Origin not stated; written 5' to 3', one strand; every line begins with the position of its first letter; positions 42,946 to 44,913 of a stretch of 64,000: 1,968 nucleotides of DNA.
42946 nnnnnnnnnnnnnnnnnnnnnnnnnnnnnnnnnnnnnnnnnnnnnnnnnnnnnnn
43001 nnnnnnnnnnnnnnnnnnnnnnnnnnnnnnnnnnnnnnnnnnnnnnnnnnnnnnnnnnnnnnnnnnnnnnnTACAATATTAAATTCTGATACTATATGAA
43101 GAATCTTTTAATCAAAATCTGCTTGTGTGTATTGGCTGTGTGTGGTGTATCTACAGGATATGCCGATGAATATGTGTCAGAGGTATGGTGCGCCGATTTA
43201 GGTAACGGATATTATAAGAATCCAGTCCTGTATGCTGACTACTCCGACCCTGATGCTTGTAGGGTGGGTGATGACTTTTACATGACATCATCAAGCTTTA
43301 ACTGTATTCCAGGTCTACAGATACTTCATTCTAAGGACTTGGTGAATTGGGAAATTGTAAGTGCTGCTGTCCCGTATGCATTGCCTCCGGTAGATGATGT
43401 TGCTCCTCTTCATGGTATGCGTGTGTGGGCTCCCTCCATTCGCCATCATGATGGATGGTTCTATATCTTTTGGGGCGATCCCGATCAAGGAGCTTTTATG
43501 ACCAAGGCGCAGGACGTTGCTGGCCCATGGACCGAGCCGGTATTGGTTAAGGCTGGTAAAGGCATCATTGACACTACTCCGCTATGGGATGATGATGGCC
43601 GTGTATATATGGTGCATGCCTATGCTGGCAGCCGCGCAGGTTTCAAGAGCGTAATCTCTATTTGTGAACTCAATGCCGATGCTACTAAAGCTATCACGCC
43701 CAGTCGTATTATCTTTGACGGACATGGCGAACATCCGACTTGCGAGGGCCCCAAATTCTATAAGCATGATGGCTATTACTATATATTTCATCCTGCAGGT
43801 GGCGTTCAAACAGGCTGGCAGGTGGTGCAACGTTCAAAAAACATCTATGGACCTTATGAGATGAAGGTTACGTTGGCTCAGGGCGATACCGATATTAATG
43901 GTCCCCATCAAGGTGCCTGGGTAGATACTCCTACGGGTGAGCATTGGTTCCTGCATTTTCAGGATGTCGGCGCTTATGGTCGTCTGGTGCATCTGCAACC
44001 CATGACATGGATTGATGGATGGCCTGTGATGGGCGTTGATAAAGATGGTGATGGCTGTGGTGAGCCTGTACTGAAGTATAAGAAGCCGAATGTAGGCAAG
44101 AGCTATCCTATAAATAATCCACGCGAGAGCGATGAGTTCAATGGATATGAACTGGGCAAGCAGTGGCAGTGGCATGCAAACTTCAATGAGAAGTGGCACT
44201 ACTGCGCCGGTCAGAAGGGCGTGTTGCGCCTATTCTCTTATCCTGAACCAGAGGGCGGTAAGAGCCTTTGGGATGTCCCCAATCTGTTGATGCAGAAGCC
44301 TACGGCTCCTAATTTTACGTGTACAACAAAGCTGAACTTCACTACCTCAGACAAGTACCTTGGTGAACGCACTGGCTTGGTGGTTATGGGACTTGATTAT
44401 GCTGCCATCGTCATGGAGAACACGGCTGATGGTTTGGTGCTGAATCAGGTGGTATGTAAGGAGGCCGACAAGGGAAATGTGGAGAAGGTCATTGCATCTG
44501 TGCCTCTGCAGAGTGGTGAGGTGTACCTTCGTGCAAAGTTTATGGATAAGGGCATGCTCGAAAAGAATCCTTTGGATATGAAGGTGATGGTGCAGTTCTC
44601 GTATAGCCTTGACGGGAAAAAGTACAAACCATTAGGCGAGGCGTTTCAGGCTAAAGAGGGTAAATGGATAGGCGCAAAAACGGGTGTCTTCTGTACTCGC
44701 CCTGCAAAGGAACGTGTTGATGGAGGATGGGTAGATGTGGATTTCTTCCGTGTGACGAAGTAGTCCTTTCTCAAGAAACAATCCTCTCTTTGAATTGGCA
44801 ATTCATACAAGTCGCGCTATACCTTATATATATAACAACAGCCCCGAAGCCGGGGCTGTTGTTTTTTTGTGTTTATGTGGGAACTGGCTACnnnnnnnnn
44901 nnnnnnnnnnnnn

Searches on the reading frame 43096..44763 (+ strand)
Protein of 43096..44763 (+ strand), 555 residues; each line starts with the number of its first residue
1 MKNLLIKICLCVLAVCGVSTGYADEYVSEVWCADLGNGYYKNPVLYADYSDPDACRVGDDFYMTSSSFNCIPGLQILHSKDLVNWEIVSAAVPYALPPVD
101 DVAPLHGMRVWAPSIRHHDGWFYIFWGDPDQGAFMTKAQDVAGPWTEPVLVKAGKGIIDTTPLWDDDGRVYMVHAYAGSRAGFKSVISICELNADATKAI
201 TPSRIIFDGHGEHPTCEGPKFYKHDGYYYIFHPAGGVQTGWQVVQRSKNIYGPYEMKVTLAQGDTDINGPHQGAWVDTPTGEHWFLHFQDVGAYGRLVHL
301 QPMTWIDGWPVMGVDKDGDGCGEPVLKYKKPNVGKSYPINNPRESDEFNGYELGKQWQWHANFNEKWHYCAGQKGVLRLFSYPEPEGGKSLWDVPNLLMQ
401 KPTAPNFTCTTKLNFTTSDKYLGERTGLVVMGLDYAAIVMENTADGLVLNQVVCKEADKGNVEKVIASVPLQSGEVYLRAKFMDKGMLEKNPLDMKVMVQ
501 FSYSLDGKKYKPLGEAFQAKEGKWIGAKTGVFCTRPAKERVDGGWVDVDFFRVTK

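Call 5: search_protein_families(library=pfam, proteins=[window:43096-44763:+])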
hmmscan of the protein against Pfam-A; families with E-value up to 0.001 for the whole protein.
window:43096-44763:+ (555 aa): 2 families
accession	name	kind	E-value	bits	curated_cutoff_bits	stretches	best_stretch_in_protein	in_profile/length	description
PF04616.20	Glyco_hydro_43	-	1.2e-63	215.6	32.2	1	40-310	1-288/288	Glycosyl hydrolases family 43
PF17851.8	GH43_C2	-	2e-30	106.5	22.7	1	345-553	1-202/203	Beta xylosidase C-terminal Concanavalin A-like domain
